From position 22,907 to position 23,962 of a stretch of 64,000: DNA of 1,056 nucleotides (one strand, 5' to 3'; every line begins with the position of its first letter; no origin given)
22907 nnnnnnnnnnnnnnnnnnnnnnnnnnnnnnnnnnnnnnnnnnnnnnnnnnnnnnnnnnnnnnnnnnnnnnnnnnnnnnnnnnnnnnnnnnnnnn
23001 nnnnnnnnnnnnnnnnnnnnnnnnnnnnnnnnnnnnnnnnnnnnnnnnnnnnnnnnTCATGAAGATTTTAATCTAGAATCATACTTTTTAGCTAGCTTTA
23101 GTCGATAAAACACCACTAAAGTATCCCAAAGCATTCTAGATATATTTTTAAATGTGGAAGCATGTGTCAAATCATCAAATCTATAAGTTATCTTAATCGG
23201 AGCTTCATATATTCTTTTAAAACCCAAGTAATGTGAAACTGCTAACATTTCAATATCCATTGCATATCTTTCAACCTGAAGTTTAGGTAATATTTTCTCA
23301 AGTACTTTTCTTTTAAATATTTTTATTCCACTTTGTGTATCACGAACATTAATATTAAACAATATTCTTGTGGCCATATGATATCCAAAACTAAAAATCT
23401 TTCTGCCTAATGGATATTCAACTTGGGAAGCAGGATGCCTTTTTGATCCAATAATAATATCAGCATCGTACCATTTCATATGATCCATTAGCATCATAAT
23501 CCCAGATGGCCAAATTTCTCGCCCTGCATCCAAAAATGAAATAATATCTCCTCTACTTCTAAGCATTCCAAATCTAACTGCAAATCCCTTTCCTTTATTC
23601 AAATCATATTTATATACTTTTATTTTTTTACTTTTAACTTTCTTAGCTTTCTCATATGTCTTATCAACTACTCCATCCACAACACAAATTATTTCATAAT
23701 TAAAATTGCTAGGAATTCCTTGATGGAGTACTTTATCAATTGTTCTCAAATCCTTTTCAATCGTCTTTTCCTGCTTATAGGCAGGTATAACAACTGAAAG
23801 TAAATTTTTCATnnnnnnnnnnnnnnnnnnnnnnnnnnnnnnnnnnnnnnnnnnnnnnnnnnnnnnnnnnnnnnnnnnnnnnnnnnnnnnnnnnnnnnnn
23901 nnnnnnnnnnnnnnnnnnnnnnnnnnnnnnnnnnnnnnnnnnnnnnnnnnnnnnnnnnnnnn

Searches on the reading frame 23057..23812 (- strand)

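Call 15: search_protein_families(library=pfam, proteins=[window:23057-23812:-], max_evalue=0.01)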
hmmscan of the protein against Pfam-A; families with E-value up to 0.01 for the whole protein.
window:23057-23812:- (251 aa): 4 families
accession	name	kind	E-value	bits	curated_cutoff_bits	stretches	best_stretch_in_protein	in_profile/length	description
PF00535.33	Glycos_transf_2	-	3.8e-22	79.4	23.3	1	6-174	1-167/168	Glycosyl transferase family 2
PF10111.15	Glyco_tranf_2_2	-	0.00041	20.4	27.3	1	6-96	1-90/276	Glycosyltransferase like family 2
PF01397.27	Terpene_synth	-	0.0025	18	37.6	1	14-89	44-109/188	Terpene synthase, N-terminal domain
PF13641.12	Glyco_tranf_2_3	-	0.0043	17.5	27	1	5-96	3-95/230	Glycosyltransferase like family 2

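Call 84: search_protein_families(library=ncbifam, proteins=[window:23057-23812:-], max_evalue=0.00001)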
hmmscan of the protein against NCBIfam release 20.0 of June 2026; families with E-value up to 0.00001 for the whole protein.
window:23057-23812:- (251 aa): 11 families
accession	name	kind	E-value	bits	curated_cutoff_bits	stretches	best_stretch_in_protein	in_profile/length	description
NF047588.1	GlcsyltransPgfSStrep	equivalog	3.2e-15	56.1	500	1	5-185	3-178/308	glycosyltransferase PgfS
NF058614.1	PPMAGASynPpgS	equivalog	1.9e-11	43.8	370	1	7-231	4-219/226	polyprenyl-phospho-N-acetylgalactosaminyl synthase PpgS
TIGR03937.1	PgaC_IcaA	equivalog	1.2e-10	41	422.3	1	4-113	46-151/407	poly-beta-1,6-N-acetyl-D-glucosamine synthase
NF047683.1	TeichurnBiosyTuaG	equivalog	4.3e-09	36.4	400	1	2-99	5-98/252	teichuronic acid biosynthesis protein TuaG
NF010496.0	PRK13915.1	equivalog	9.4e-09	34.8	262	1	4-97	32-126/307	glucosyl-3-phosphoglycerate synthase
NF041875.1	EPS_EpsD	equivalog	2.7e-08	33.6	370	1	5-134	1-126/325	exopolysaccharide biosynthesis glycosyltransferase EpsD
NF007482.0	PRK10073.1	equivalog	4.1e-08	32.6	423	1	2-119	5-117/334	glycosyltransferase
NF038299.1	EPS_HpsN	equivalog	9.3e-07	28.1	425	1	4-115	2-106/317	hormogonium polysaccharide biosynthesis glycosyltransferase HpsN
TIGR04283.1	glyco_like_mftF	equivalog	1.4e-06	28.1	182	1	5-96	1-81/221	TIGR04283 family arsenosugar biosynthesis glycosyltransferase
NF038302.1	EPS_HpsE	equivalog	2.9e-06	26.5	300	1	5-107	3-106/307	hormogonium polysaccharide biosynthesis glycosyltransferase HpsE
TIGR04182.1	glyco_TIGR04182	equivalog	3.7e-06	26.5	325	1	6-213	3-195/293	S-layer glycoprotein N-glycosyltransferase AglJ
